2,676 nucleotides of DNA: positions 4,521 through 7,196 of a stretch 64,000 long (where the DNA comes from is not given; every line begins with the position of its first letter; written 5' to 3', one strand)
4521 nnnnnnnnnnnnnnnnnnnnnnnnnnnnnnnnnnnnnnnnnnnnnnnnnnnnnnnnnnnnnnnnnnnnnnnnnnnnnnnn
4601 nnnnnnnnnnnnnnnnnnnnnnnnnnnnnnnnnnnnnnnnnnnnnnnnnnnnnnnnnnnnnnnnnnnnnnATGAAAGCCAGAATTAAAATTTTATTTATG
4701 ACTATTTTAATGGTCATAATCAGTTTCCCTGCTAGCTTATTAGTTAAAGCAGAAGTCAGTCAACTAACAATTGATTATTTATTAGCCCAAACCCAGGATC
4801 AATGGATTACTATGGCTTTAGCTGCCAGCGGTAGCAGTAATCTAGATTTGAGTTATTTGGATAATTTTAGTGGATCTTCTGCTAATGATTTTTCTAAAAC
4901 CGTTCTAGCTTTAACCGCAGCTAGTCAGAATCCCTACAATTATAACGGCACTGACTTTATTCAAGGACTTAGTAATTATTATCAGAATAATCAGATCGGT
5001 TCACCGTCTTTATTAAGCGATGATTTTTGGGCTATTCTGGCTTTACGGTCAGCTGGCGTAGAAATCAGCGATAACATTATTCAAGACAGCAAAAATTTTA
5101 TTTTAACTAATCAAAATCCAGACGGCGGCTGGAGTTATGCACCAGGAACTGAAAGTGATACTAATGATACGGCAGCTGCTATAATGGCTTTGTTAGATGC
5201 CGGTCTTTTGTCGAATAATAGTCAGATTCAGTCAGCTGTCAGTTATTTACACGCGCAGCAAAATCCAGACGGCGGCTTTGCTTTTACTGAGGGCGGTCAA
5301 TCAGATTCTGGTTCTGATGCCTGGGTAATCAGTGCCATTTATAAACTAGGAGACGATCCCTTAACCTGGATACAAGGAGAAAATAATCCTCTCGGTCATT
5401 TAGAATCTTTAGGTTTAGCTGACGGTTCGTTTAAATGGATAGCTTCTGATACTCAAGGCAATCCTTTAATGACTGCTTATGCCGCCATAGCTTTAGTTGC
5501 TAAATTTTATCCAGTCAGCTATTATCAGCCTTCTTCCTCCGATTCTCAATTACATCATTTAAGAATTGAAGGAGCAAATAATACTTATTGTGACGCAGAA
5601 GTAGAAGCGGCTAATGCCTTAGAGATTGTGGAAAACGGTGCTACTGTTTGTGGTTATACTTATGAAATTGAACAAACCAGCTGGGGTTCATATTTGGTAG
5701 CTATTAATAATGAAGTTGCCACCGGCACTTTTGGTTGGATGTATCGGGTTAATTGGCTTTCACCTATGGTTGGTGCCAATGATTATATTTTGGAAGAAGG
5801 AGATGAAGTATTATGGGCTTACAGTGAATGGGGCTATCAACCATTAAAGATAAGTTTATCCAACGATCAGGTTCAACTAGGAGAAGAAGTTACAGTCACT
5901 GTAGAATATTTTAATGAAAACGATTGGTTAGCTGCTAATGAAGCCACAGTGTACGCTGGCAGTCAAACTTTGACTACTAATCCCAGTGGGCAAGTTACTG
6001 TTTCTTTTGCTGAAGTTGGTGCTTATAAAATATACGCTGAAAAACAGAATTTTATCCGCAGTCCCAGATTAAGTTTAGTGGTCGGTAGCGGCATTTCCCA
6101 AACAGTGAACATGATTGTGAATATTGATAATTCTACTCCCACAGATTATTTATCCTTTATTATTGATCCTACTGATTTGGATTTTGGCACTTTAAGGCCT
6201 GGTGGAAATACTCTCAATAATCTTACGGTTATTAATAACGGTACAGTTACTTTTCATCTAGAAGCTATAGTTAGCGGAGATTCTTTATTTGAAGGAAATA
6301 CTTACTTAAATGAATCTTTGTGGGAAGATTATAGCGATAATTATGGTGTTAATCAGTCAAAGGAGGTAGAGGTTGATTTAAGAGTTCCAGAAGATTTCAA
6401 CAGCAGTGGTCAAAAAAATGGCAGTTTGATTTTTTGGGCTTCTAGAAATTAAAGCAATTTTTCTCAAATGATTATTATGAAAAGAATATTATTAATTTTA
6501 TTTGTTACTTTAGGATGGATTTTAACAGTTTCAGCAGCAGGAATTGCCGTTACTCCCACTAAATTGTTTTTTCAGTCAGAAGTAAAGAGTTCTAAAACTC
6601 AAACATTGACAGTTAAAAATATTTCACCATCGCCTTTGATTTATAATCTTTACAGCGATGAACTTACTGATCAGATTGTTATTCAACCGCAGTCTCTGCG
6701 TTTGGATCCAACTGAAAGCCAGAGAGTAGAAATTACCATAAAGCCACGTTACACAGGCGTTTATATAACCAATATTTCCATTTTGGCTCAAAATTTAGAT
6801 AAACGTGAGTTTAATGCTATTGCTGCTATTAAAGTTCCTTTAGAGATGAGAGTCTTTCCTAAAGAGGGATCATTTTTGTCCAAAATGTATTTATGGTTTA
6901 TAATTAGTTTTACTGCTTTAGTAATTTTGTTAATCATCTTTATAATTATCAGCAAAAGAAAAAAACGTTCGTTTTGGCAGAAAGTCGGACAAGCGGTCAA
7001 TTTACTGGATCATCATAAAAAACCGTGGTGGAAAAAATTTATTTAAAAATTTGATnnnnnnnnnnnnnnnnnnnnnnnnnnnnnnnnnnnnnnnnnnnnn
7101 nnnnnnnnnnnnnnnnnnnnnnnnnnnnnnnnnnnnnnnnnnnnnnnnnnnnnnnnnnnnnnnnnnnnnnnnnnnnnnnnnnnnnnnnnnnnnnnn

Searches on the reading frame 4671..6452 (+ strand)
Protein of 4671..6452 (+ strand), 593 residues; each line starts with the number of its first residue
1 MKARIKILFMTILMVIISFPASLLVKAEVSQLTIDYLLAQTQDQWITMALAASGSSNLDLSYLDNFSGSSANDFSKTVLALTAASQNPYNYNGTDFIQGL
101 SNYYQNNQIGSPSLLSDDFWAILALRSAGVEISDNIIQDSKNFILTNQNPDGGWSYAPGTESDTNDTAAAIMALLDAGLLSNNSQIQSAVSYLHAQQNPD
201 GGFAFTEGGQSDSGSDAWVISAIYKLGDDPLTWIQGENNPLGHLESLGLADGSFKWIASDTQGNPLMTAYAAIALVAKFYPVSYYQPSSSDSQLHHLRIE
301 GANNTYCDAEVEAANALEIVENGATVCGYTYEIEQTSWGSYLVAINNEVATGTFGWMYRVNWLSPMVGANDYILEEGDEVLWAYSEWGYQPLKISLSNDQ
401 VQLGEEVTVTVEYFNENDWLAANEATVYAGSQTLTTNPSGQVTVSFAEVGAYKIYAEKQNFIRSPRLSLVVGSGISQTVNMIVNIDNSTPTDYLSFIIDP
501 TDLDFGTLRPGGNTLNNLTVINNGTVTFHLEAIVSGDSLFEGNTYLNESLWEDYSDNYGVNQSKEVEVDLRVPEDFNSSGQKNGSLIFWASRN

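Call 7: search_protein_families(library=pfam, proteins=[window:4671-6452:+])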
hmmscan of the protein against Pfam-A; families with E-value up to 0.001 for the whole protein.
window:4671-6452:+ (593 aa): 4 families
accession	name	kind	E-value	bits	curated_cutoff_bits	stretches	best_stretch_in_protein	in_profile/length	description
PF14478.12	DUF4430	-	2.5e-10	41.1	23.8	1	335-385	19-71/72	Domain of unknown function (DUF4430)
PF13243.12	SQHop_cyclase_C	-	1.4e-08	34.6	26.1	1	121-203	193-284/319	Squalene-hopene cyclase C-terminal domain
PF00432.27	Prenyltrans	-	1.5e-07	31.6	26.5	1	119-215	33-131/304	Prenyltransferase alpha-alpha toroid domain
PF13249.12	SQHop_cyclase_N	-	2.5e-06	27.4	26.2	1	131-196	41-106/291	Squalene-hopene cyclase N-terminal domain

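Call 8: search_protein_families(library=ncbifam, proteins=[window:4671-6452:+])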
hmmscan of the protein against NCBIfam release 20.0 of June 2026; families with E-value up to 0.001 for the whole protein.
window:4671-6452:+ (593 aa): 5 families
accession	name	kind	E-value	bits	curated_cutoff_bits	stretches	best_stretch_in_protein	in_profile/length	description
NF053823.1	SCO2321_fam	equivalog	2.6e-20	72.7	300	2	164-278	101-223/405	SCO2321 family membrane protein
TIGR01787.1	squalene_cyclas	subfamily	1.5e-08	33.7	322.7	1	121-204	492-588/622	squalene/oxidosqualene cyclases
TIGR01507.1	hopene_cyclase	equivalog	3.8e-08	32.2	431.1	1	121-203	508-600/640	squalene--hopene cyclase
TIGR03463.1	osq_cycl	subfamily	5.6e-07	28.2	851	1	119-203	509-602/634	2,3-oxidosqualene cyclase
NF012200.0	choice_anch_D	domain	0.0005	20.6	45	0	498-536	19-57/108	choice-of-anchor D domain-containing protein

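Call 10: find_homologous_proteins(query=window:4671-6452:+)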
Query window:4671-6452:+ (593 aa): 442 proteins with E <= 0.001 among 8000 candidates; the best 120 are listed.
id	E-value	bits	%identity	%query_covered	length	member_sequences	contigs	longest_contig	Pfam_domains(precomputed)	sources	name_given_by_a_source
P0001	0.0e+0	1324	100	100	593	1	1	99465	PF13243.13,PF14478.13,PF00432.28,PF13249.13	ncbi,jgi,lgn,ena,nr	ncbi:DUF4430 domain-containing protein [Patescibacteria group bacterium]|nr:DUF4430 domain-containin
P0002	2.9e-254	863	65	100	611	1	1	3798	PF13243.13,PF14478.13,PF00432.28,PF13249.13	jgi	jgi:hypothetical protein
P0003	2.1e-236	804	60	100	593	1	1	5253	PF13243.13,PF14478.13,PF00432.28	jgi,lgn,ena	-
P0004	1.6e-234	798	61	100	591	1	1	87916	PF13243.13,PF14478.13,PF00432.28,PF13249.13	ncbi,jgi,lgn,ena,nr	ncbi:DUF4430 domain-containing protein [Patescibacteria group bacterium]|nr:DUF4430 domain-containin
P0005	1.6e-233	795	63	96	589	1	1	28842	PF13243.13,PF14478.13,PF00432.28,PF13249.13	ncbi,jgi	-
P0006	7.6e-224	763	60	96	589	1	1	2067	PF13243.13,PF14478.13,PF00432.28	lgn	-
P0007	5.1e-220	750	58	100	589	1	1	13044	PF13243.13,PF14478.13,PF00432.28,PF13249.13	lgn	-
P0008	2.4e-213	728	55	100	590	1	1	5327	PF13243.13,PF14478.13,PF00432.28,PF13249.13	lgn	-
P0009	2.4e-209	715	56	96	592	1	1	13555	PF13243.13,PF14478.13,PF00432.28,PF13249.13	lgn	-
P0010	1.3e-207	709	54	100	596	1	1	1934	PF13243.13,PF14478.13,PF00432.28,PF13249.13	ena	-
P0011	1.7e-206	705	54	100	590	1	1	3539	PF13243.13,PF14478.13,PF00432.28,PF13249.13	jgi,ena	-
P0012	1.2e-205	703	56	97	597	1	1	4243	PF13243.13,PF14478.13,PF00432.28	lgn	-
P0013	4.4e-203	694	54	100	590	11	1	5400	PF13243.13,PF14478.13,PF00432.28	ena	-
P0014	8.3e-197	674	53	100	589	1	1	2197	PF13243.13,PF14478.13,PF00432.28,PF13249.13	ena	-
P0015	4.8e-190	651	52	100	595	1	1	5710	PF13243.13,PF14478.13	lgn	-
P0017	2.1e-189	649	51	99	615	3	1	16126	PF13243.13,PF14478.13,PF00432.28,PF13249.13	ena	-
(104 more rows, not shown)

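Call 12: find_related_loci(query=A1, collection=genome_contigs, flank=3000)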
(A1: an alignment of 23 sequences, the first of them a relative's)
Query A1 (593 aa) in genome_contigs; peptide patterns used: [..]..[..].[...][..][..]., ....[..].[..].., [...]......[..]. (x = any residue, [..] = any of these).
225 stretches matched a pattern; 173 encode a relative of the query (tblastn E <= 1e-3); the best 80 are kept; 80 distinct loci.
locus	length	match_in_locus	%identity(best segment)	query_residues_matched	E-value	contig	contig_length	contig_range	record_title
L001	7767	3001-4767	61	1-591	0e+0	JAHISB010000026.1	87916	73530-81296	MAG: Patescibacteria group bacterium isolate MM_PC_MetaG.mb.153 MM_PC_MetaG.mb.153_k141_879184, whole genome shotgun seq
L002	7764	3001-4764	55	1-591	0e+0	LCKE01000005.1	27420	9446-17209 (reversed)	MAG: Parcubacteria group bacterium GW2011_GWF2_45_11 UW91_C0005, whole genome shotgun sequence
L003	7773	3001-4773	51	4-593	0e+0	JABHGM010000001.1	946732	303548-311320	MAG: bacterium isolate SI037_bin203 k141_1573769, whole genome shotgun sequence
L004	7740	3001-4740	50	7-593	0e+0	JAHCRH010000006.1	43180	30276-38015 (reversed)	MAG: Patescibacteria group bacterium isolate CR_Bin_053 NODE_6_length_43180_cov_11.111384, whole genome shotgun sequence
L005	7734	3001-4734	49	1-590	0e+0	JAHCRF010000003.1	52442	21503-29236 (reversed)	MAG: Patescibacteria group bacterium isolate CR_Bin_039 NODE_3_length_52442_cov_17.172233, whole genome shotgun sequence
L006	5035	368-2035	50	25-591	3e-180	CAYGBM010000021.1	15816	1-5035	MAG TPA_asm: uncultured Candidatus Saccharibacteria bacterium isolate ERP108616_co1_44 genome assembly, contig: k119_159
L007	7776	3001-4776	50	4-591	3e-178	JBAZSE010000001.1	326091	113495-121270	MAG: Patescibacteria group bacterium isolate SO_2017_GW1_166 NODE_248_length_326091_cov_1.511925_OW334_2017, whole genom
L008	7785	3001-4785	49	1-591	3e-176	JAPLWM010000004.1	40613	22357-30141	MAG: Candidatus Komeilibacteria bacterium isolate LacPavin_0419_WC90_MAG_43_13 LacPavin_0419_WC90_scaffold_920796, whole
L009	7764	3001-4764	47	1-590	8e-173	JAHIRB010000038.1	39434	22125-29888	MAG: Patescibacteria group bacterium isolate MM_PC_MetaG.mb.11 MM_PC_MetaG.mb.11_k141_1638293, whole genome shotgun sequ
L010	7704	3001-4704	48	25-591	1e-172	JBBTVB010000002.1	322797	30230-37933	MAG: Patescibacteria group bacterium isolate H32-bin092_1 H32_bin092_1_000000000002, whole genome shotgun sequence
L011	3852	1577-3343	47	11-593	7e-172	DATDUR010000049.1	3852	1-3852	MAG TPA_asm: Patescibacteria group bacterium isolate SMAG_U8063 k141_267921, whole genome shotgun sequence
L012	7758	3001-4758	45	5-590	3e-161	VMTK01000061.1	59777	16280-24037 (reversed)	MAG: Candidatus Falkowbacteria bacterium isolate S3_17 k141_24324, whole genome shotgun sequence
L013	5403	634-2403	42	6-591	1e-151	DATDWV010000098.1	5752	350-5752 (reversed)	MAG TPA_asm: Patescibacteria group bacterium isolate SMAG_U8121 k141_1874079, whole genome shotgun sequence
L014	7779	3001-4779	42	1-591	4e-150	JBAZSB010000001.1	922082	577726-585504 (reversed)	MAG: Patescibacteria group bacterium isolate SO_2017_GW1_162 NODE_23_length_922082_cov_1.706351_OW334_2017, whole genome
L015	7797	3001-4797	40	1-591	1e-144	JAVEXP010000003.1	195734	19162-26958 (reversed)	MAG: Patescibacteria group bacterium isolate BF4_175 NODE_129_length_195734_cov_10.012638_Biofilm4, whole genome shotgun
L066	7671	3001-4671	35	60-591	1e-83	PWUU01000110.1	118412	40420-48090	MAG: Dehalococcoidia bacterium isolate CSSed11_253R1 CS-Sed11-C23, whole genome shotgun sequence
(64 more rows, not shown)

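Call 20: find_encoding_contigs(protein=P0005, flank=1500, max_places=2)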
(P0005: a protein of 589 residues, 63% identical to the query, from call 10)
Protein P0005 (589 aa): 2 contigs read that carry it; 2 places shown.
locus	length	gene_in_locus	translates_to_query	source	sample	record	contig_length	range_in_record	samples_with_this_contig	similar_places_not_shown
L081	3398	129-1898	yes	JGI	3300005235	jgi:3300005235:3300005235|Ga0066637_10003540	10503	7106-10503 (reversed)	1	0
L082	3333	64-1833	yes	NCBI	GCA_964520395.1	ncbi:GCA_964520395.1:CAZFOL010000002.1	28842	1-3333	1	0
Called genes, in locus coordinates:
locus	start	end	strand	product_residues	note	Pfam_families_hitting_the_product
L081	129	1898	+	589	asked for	PF00432:Prenyltrans, PF13243:SQHop_cyclase_C (weak), PF13249:SQHop_cyclase_N (faint), PF14478:DUF4430 (weak)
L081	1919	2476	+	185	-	PF22067:Cep192_D3 (weak), PF22544:HYDIN_VesB_CFA65-like_Ig (weak)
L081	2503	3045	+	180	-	PF02572:CobA_CobO_BtuR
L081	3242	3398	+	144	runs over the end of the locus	PF14478:DUF4430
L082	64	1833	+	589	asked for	PF00432:Prenyltrans, PF13243:SQHop_cyclase_C (weak), PF13249:SQHop_cyclase_N (faint), PF14478:DUF4430 (weak)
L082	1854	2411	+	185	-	PF22067:Cep192_D3 (weak), PF22544:HYDIN_VesB_CFA65-like_Ig (weak)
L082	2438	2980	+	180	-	PF02572:CobA_CobO_BtuR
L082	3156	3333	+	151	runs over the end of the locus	PF14478:DUF4430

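Call 21: find_encoding_contigs(protein=P0007, flank=1500, max_places=2)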
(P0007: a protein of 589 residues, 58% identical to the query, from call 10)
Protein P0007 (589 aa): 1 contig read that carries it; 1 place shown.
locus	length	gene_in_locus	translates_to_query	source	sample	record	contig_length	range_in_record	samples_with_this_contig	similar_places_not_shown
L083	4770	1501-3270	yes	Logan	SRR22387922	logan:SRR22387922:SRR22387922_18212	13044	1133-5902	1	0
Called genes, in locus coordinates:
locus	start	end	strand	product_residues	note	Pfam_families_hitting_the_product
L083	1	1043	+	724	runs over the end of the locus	?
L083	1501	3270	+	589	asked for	PF00432:Prenyltrans (weak), PF13243:SQHop_cyclase_C (weak), PF13249:SQHop_cyclase_N (faint), PF14478:DUF4430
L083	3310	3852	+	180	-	PF22067:Cep192_D3 (faint)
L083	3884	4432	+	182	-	PF02572:CobA_CobO_BtuR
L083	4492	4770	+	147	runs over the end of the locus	PF14478:DUF4430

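Call 22: find_encoding_contigs(protein=P0002, flank=1500, max_places=2)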
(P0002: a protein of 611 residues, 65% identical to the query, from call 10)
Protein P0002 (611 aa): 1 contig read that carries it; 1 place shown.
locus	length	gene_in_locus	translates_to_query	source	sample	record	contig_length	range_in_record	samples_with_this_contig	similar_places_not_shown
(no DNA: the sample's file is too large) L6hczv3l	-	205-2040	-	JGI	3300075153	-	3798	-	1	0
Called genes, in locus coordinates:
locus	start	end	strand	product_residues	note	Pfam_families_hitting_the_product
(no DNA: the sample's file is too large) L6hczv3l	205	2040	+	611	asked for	PF13243:SQHop_cyclase_C (faint), PF00432:Prenyltrans (weak), PF13249:SQHop_cyclase_N (faint), PF14478:DUF4430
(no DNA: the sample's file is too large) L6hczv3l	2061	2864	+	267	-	PF01541:GIY-YIG, PF22544:HYDIN_VesB_CFA65-like_Ig (weak), PF24507:Ig_CFAP65_4th (weak), PF25249:Ig_CFAP65_7th (weak)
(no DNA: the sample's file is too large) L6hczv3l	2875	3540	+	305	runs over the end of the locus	-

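Call 48: search_solved_structures(query=window:4671-6452:+, max_evalue=0.01)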
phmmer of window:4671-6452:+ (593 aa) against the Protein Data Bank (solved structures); distinct sequences matched with E-value up to 0.01: 25.
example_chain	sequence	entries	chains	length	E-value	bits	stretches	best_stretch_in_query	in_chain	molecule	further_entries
8zg1_A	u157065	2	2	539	6e-16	61.4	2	144-204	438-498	Squalene cyclase C-terminal domain-containing protein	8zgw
7xqz_A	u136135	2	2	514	1.1e-15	60.5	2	144-204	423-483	SQHop_cyclase_C domain-containing protein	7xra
7xq4_A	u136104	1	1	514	1.4e-15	60.3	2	144-204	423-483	SQHop_cyclase_C domain-containing protein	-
8zg5_A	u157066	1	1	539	1.4e-15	60.2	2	144-204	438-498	Squalene cyclase C-terminal domain-containing protein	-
7xr7_A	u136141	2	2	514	1.7e-15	59.9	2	144-204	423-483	SQHop_cyclase_C domain-containing protein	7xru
8zg0_A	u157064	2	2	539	8.6e-15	57.6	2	144-204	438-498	Squalene cyclase C-terminal domain-containing protein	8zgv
1gsz_A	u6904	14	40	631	9e-13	50.9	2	122-203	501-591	SQUALENE--HOPENE CYCLASE | SQUALENE-HOPENE CYCLASE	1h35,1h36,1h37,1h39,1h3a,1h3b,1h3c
2sqc_A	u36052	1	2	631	1.1e-12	50.6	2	122-203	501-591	SQUALENE-HOPENE CYCLASE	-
3sqc_A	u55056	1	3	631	1.3e-12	50.4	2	122-203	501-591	SQUALENE--HOPENE CYCLASE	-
8paj_A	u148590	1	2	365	9.2e-06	27.8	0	143-205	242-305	Squalene-hopene/tetraprenyl-beta-curcumene cyclase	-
3euv_B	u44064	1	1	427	2.3e-05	26.5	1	100-215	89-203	Protein farnesyltransferase subunit beta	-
1n94_B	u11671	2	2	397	8.8e-05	24.6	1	119-215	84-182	Protein farnesyltransferase beta subunit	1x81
1ft2_B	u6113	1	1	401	9e-05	24.5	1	119-215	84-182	PROTEIN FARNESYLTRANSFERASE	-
1nl4_B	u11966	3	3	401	9.1e-05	24.5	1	119-215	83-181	Protein farnesyltransferase beta subunit | Farnesyltransferase subunit beta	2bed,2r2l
1n95_B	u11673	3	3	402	9.1e-05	24.5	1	119-215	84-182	Protein farnesyltransferase beta subunit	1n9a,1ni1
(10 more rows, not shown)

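Call 53: find_related_loci(query=window:4671-6452:+, collection=metagenome_contigs, flank=1500)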
Query window:4671-6452:+ (593 aa) in metagenome_contigs; peptide patterns used: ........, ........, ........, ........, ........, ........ (x = any residue, [..] = any of these).
77 stretches matched a pattern; 6 encode a relative of the query (tblastn E <= 1e-3); 6 distinct loci.
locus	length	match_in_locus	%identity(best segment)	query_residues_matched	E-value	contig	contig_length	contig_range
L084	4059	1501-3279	60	1-593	0e+0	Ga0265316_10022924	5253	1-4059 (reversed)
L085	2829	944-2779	33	5-591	6e-107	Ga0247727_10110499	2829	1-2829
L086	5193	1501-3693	42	60-471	6e-46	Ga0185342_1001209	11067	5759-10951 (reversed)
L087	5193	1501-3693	42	60-471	7e-46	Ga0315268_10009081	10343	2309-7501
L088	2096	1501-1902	42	341-471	1e-28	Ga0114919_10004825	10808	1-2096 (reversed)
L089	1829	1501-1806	40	341-442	5e-22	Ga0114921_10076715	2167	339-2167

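Call 54: find_encoding_contigs(protein=P0009, flank=1200, max_places=1)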
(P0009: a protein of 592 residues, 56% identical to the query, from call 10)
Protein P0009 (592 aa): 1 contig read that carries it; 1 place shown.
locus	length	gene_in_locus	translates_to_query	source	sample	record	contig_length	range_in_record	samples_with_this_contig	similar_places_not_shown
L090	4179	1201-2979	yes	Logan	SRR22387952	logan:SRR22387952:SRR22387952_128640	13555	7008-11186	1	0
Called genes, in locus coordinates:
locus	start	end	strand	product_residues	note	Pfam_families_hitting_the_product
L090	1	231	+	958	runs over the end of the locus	PF08471:Ribonuc_red_2_N, PF02867:Ribonuc_red_lgC, PF12637:TSCPD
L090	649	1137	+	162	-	-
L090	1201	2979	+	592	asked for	PF00432:Prenyltrans, PF13243:SQHop_cyclase_C (weak), PF13249:SQHop_cyclase_N (faint), PF14478:DUF4430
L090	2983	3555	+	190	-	-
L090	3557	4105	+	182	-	PF02572:CobA_CobO_BtuR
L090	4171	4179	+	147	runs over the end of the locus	PF14478:DUF4430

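Call 55: find_encoding_contigs(protein=P0008, flank=1200, max_places=1)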
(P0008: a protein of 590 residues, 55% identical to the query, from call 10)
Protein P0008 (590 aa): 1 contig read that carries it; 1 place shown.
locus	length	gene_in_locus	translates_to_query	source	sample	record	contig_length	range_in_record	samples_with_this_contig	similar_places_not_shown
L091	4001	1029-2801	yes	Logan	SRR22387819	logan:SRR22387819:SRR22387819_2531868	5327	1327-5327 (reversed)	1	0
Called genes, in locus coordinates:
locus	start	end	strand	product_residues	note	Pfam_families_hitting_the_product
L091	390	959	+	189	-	-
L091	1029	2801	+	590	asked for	PF00432:Prenyltrans, PF13243:SQHop_cyclase_C (weak), PF13249:SQHop_cyclase_N (faint), PF14478:DUF4430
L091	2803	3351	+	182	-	-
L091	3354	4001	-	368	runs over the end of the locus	PF00712:DNA_pol3_beta, PF02767:DNA_pol3_beta_2, PF02768:DNA_pol3_beta_3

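Call 56: find_encoding_contigs(protein=P0013, flank=1200, max_places=1)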
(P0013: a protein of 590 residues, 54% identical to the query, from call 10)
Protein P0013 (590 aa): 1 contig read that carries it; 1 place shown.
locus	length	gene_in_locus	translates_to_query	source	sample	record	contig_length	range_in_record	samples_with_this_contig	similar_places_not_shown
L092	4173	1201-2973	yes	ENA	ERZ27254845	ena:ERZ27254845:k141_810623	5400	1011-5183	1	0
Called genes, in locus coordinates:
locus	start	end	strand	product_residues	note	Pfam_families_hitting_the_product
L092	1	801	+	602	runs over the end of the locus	?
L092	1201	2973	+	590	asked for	PF00432:Prenyltrans (weak), PF13243:SQHop_cyclase_C (faint), PF14478:DUF4430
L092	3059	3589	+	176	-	PF25249:Ig_CFAP65_7th (weak)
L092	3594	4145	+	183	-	PF02572:CobA_CobO_BtuR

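Call 57: find_encoding_contigs(protein=P0017, flank=1200, max_places=1)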
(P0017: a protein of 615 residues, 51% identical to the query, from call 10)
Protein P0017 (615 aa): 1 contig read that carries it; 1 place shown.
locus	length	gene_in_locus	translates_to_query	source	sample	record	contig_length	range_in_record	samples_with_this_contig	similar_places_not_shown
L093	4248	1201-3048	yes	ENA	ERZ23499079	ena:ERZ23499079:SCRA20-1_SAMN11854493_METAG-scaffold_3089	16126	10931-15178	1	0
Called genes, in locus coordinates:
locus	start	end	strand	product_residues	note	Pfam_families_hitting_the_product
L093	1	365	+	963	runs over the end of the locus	PF08471:Ribonuc_red_2_N, PF02867:Ribonuc_red_lgC, PF12637:TSCPD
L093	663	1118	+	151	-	-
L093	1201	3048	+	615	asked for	PF00432:Prenyltrans (weak), PF13243:SQHop_cyclase_C (weak), PF13249:SQHop_cyclase_N (faint), PF14478:DUF4430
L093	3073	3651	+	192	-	-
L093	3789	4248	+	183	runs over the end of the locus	PF02572:CobA_CobO_BtuR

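Call 58: find_encoding_contigs(protein=P0015, flank=1200, max_places=1)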
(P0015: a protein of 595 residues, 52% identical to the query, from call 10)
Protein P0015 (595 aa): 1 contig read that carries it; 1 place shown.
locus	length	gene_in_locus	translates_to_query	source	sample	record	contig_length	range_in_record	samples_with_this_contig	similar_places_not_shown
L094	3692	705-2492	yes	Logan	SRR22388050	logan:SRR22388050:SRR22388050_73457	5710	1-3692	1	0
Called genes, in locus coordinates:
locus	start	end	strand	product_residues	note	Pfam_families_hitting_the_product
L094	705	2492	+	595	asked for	PF13243:SQHop_cyclase_C (weak), PF14478:DUF4430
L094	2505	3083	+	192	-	-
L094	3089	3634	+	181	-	PF02572:CobA_CobO_BtuR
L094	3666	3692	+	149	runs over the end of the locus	PF14478:DUF4430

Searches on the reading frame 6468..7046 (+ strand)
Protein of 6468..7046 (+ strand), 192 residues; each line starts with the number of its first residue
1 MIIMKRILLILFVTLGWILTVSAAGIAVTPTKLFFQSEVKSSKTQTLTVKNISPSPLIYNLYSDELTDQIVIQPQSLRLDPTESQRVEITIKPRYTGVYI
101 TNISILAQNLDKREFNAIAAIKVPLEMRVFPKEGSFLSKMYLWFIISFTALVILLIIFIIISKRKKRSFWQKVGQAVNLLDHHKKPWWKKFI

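Call 7: search_protein_families(library=pfam, proteins=[window:6468-7046:+])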
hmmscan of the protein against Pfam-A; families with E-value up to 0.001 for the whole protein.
window:6468-7046:+ (192 aa): 6 families
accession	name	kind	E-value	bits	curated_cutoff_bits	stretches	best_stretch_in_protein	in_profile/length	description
PF22067.2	Cep192_D3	-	1.1e-06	29.1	27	1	32-98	8-75/99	Cep192 domain 3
PF22544.2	HYDIN_VesB_CFA65-like_Ig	-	1.7e-06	28.6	25.5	1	36-109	14-88/100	HYDIN/CFA65/VesB-like, Ig-like domain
PF24507.1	Ig_CFAP65_4th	-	5.2e-06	27.2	27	1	46-111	1-66/76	CFAP65, fourth Ig-like domain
PF22076.2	Cep192_D6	-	3.3e-05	24.5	35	1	27-94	5-71/101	Cep192 domain 6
PF00635.32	Motile_Sperm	-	0.00026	21.3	25.9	1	26-93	2-69/109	MSP (Major sperm protein) domain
PF15780.11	ASH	-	0.00096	19.7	27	0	31-103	12-86/98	Abnormal spindle-like microcephaly-assoc'd, ASPM-SPD-2-Hydin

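Call 8: search_protein_families(library=ncbifam, proteins=[window:6468-7046:+])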
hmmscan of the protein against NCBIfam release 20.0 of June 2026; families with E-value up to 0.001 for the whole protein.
window:6468-7046:+ (192 aa): 2 families
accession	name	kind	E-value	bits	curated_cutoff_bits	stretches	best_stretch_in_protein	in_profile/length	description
NF041738.1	GG_III-CTERM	domain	0.00015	21.6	22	1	143-167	2-27/28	GGIII-like transmembrane region-containing protein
NF012200.0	choice_anch_D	domain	0.00032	21.2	45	1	22-105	13-101/108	choice-of-anchor D domain-containing protein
